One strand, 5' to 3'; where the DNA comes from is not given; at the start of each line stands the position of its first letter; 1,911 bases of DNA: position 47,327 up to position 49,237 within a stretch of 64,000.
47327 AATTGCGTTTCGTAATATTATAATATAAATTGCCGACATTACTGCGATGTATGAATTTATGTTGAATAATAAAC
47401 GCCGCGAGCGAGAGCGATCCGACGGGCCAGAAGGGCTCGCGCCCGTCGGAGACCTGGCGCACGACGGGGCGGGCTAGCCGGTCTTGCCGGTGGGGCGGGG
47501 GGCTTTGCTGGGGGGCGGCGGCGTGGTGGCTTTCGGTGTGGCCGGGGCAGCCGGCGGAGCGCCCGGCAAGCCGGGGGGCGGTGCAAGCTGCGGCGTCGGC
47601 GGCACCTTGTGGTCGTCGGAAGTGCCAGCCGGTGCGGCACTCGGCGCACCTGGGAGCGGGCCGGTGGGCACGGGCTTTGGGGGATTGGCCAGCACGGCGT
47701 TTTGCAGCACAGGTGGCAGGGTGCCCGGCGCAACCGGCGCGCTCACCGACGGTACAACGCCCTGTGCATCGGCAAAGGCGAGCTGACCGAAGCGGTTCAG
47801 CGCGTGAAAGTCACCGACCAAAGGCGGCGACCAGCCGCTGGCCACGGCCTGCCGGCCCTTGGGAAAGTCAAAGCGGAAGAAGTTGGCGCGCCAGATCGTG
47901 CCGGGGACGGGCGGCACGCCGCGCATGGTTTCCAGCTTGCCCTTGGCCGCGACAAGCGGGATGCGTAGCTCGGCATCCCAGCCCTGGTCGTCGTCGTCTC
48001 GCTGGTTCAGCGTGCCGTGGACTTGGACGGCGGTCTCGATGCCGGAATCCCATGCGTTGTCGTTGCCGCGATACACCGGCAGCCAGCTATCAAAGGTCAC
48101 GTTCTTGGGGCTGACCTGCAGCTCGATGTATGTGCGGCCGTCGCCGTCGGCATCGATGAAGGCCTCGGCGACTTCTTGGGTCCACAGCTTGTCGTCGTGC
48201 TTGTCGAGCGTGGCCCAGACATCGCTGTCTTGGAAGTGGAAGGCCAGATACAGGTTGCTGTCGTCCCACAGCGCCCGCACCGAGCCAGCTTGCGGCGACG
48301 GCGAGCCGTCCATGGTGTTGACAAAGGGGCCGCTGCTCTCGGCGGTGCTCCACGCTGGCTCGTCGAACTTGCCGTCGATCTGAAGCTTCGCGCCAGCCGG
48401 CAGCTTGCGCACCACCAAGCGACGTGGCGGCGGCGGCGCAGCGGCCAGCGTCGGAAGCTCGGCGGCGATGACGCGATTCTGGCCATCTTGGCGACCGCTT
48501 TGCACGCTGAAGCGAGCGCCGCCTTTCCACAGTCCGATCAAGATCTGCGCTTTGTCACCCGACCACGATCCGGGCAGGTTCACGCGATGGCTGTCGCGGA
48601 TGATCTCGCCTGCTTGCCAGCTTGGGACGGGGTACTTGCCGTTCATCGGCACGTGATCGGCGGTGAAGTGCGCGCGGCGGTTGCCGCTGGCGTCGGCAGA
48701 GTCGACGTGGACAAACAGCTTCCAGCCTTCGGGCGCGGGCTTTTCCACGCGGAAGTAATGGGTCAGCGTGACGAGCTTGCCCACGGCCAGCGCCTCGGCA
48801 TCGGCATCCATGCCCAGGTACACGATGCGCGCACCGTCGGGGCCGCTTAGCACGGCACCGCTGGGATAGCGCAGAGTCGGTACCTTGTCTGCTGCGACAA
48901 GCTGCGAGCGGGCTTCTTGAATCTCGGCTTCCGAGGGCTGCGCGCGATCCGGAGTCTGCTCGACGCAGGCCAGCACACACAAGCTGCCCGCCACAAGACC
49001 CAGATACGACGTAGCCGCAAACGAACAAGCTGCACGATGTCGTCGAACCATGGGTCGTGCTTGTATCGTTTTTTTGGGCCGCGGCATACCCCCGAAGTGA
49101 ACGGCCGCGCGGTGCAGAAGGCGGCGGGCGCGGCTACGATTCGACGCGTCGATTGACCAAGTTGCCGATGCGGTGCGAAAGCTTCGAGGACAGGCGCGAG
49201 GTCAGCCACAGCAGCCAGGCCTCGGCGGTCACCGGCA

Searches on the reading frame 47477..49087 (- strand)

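Call 68: search_protein_families(library=pfam, proteins=[window:47477-49087:-], max_evalue=0.00001)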
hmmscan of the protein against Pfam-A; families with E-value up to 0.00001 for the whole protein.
window:47477-49087:- (537 aa): 1 family
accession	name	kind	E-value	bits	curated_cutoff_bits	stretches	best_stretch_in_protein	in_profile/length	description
PF06452.16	CBM9_1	-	1.1e-11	45.4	23.4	1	237-359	1-120/185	Carbohydrate family 9 binding domain-like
